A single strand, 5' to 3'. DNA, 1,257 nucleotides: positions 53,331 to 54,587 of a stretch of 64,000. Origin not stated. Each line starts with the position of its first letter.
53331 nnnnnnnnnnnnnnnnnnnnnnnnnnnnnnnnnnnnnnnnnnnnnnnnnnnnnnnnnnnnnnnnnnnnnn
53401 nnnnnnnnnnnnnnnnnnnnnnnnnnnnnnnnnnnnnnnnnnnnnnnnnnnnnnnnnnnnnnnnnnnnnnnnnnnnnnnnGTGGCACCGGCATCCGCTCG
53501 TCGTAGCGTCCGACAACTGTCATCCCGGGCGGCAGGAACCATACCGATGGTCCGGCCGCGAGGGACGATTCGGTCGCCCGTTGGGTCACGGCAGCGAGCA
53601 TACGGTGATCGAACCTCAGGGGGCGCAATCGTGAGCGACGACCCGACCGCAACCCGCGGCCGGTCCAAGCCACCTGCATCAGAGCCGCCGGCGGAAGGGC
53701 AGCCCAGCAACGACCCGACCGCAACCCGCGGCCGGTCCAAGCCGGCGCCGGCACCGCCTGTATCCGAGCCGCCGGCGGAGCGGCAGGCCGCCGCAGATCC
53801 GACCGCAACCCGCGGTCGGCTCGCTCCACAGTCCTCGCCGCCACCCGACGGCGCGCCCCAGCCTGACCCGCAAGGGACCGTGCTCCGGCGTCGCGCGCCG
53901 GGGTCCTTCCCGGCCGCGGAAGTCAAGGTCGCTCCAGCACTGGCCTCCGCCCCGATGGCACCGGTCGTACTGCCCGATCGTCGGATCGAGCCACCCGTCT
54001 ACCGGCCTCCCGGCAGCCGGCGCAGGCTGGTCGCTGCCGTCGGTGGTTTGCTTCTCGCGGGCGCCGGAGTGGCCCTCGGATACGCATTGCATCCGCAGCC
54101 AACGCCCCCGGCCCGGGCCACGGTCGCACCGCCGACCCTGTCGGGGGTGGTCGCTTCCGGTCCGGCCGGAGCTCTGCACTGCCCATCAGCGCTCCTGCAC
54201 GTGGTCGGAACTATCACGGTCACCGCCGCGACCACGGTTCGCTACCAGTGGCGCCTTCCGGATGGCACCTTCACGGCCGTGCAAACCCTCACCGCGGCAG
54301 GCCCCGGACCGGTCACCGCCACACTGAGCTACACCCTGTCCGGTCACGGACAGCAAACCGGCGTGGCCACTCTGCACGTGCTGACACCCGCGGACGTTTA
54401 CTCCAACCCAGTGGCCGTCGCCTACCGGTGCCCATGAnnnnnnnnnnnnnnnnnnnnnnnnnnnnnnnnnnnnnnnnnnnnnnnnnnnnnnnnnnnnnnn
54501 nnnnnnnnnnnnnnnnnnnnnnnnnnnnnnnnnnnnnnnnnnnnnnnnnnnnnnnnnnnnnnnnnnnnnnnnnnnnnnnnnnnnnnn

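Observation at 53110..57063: FHA protein, Thr-repeat membrane protein and receptor-like Ser/Thr kinase divergent from the eccC operon: candidate phospho-threonine regulatory module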

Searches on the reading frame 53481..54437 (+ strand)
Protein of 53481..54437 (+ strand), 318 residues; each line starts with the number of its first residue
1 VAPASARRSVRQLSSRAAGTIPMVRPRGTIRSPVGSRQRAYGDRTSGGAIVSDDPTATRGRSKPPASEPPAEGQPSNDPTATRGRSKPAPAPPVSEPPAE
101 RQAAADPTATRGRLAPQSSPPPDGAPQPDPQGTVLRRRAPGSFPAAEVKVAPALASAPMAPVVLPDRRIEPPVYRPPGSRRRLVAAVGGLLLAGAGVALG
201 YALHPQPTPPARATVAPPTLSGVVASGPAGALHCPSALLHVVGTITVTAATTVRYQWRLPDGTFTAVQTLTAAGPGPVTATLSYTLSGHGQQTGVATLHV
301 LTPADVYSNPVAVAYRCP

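Call 9: search_protein_families(library=pfam, proteins=[window:53481-54437:+], max_evalue=0.01)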
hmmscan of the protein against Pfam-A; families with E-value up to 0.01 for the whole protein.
window:53481-54437:+ (318 aa): 0 families

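Call 10: find_homologous_proteins(query=window:53631-54434:+, max_evalue=0.001)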
Query window:53631-54434:+ (268 aa): 2 proteins with E <= 0.001 among 8000 candidates.
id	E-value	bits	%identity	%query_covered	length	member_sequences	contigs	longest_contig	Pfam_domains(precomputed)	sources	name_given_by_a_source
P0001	1.0e-162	558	100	100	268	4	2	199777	-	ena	-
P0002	7.1e-123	428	88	91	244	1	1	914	-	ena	-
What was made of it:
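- Tried and rejected: The search with MEM found only itself and one 88% relative (call 10).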

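Call 12: find_encoding_contigs(protein=P0002, flank=10000)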
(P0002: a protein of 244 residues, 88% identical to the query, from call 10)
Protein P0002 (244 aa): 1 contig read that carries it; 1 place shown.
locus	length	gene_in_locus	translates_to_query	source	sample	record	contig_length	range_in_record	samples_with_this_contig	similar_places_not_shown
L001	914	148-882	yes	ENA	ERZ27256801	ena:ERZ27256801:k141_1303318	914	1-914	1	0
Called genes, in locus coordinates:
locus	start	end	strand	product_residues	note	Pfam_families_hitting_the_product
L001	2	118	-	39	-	?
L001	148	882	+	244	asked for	-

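Call 13: find_encoding_contigs(protein=P0001, flank=10000)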
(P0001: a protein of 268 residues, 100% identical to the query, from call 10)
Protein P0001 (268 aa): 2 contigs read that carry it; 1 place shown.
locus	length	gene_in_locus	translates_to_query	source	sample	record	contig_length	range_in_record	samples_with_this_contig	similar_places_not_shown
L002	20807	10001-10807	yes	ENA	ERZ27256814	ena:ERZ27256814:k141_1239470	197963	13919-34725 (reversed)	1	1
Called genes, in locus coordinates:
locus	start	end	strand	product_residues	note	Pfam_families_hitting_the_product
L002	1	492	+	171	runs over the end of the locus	PF13452:FAS1_DH_region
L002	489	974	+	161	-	-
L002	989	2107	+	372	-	PF02771:Acyl-CoA_dh_N, PF02770:Acyl-CoA_dh_M, PF00441:Acyl-CoA_dh_1, PF08028:Acyl-CoA_dh_2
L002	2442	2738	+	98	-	PF06013:WXG100, PF10824:T7SS_ESX_EspC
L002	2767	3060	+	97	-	-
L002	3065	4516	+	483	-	PF06013:WXG100 (faint), PF21725:T7SS_signal (weak)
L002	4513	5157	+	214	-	-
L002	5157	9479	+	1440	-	PF16697:Yop-YscD_cpl, PF00498:FHA, PF13401:AAA_22 (faint), PF01580:FtsK_SpoIIIE, PF01935:DUF87 (faint), PF13191:AAA_16 (weak), PF13555:AAA_29 (faint), PF01580:FtsK_SpoIIIE, +2 more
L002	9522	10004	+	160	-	-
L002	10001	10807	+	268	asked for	-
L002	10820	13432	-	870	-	PF00069:Pkinase, PF03109:ABC1 (faint), PF07714:PK_Tyr_Ser-Thr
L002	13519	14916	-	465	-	PF03007:WS_DGAT_cat, PF06974:WS_DGAT_C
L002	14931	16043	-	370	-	PF00144:Beta-lactamase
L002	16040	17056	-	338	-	PF00296:Bac_luciferase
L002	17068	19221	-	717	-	PF00441:Acyl-CoA_dh_1, PF02771:Acyl-CoA_dh_N, PF02770:Acyl-CoA_dh_M, PF00441:Acyl-CoA_dh_1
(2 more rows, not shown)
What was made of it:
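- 53631..54437 (+): MEM, a 268-aa single-pass membrane protein. It has a disordered cytoplasmic N-terminus (residues 1-128), a TM helix (129-153; 54015-54089) and an Ig-like ectodomain (170-266; 54138-54428) with two invariant Cys. An identical protein is called on a 198-kb ENA contig (calls 10, 13).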

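Call 81: predict_structure(alignment_id=A3)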
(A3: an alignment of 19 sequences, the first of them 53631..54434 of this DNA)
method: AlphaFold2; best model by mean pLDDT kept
length: 268 residues; sequences in the alignment: 19
mean_pLDDT: 75.4   pTM: 0.45
mean pLDDT of the five models: 75.4, 72.7, 72.2, 71.5, 71.4
residues with pLDDT >= 90: 92; 70-90: 58; 50-70: 100; < 50: 18
segments of 3 or more residues with pLDDT < 50: 60-64
pLDDT, mean of each block of 10 residues (from residue 1): 56 58 59 66 70 53 48 52 52 56 60 63 64 81 84 80 85 94 92 97 98 97 97 93 96 98 92
secondary structure, 60 per line:
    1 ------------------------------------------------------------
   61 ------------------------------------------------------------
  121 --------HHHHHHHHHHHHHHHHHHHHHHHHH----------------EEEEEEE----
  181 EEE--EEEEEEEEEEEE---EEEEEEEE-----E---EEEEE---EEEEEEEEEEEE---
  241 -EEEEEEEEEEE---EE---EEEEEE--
elements in order: H129-153 E170-176 E181-183 E186-197 E201-208 E218-222 E226-237 E242-252 E261-266
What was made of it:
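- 53631..54437 (+): AF2 gives pLDDT above 90 for the ectodomain and no secondary structure in 1-128 (call 81).
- RRR precedes the TM helix and the Cys-bearing beta-sandwich follows it, giving N-in topology (call 81).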

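Call 83: fold_search(model_id=the predicted structure, library=pdb)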
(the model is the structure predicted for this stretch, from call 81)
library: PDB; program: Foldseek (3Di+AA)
matches with E <= 10: 1772; with E <= 0.001: 2
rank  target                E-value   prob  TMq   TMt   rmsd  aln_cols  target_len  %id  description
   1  3idu_B                9.0e-04  1.00  0.28  0.61   4.0       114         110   16  Crystal Structure of the CARDB domain of the PF1109 protein in complex with di-metal ions from Pyrococcus furiosus, No (released 2009-08-04)
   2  3idu_A                9.5e-04  1.00  0.25  0.51   5.3       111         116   16  Crystal Structure of the CARDB domain of the PF1109 protein in complex with di-metal ions from Pyrococcus furiosus, No (released 2009-08-04)
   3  9n9j_5                1.3e-03  1.00  0.24  0.39   5.7       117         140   13  Structure of a GRP94 folding intermediate engaged with a CCDC134- and FKBP11-bound secretory translocon (released 2025-11-19)
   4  2kl6_MODEL_1_A        1.5e-03  1.00  0.28  0.61   4.4       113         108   17  Solution NMR structure of the CARDB domain of PF1109 from Pyrococcus furiosus. Northeast Structural Genomics C (released 2009-08-25)
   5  2xwx_A                2.0e-03  1.00  0.24  0.18   5.3        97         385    9  Vibrio cholerae colonization factor GbpA crystal structure (released 2011-11-16)
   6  7k2t_C                2.0e-03  1.00  0.23  0.17   6.1       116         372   12  Mg2+/ATP-bound structure of the full-length WzmWzt O antigen ABC transporter in lipid nanodiscs (released 2021-01-13)
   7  7som_J                2.1e-03  1.00  0.23  0.11  18.2       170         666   15  Ciliary C2 central pair apparatus isolated from Chlamydomonas reinhardtii (released 2022-04-13)
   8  9vft_F                2.4e-03  1.00  0.22  0.41   7.0       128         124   13  Structure of mature CVA6 virus complexed with 3H7 Fab (released 2025-11-19)
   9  4kkp_B                2.6e-03  1.00  0.28  0.32   6.7       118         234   13  Crystal structure of Vibrio cholerae RbmA (crystal form 2) (released 2013-05-22)
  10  4jhp_B                2.6e-03  0.87  0.17  0.26   7.5       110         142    9  The crystal structure of the RPGR RCC1-like domain in complex with PDE6D (released 2013-04-17)
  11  3bga_B                2.7e-03  0.99  0.23  0.08   5.9       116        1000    6  Crystal structure of beta-galactosidase from Bacteroides thetaiotaomicron VPI-5482 (released 2007-12-11)
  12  4be5_A                2.9e-03  1.00  0.27  0.32   4.4       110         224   12  V. cholera biofilm scaffolding protein RbmA (released 2013-12-18)
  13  1yyc_MODEL_1_A        2.9e-03  0.96  0.17  0.24  28.1       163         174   11  Solution Structure of a putative late embryogenesis abundant (LEA) protein At2g46140.1 (released 2005-04-05)
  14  7uoj_D                3.0e-03  1.00  0.25  0.47   6.0       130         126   11  The CryoEM structure of N49-P9.6-FR3 and PGT121 Fabs in complex with BG505 SOSIP.664 (released 2023-05-03)
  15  9hmc_A                3.0e-03  0.85  0.17  0.26   8.3       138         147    9  Crystal structure of PDE6D in complex with compound 5e (released 2025-12-24)
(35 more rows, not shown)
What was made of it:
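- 53631..54437 (+): The Foldseek top hit is a CARDB/Ig-like fold (call 83).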
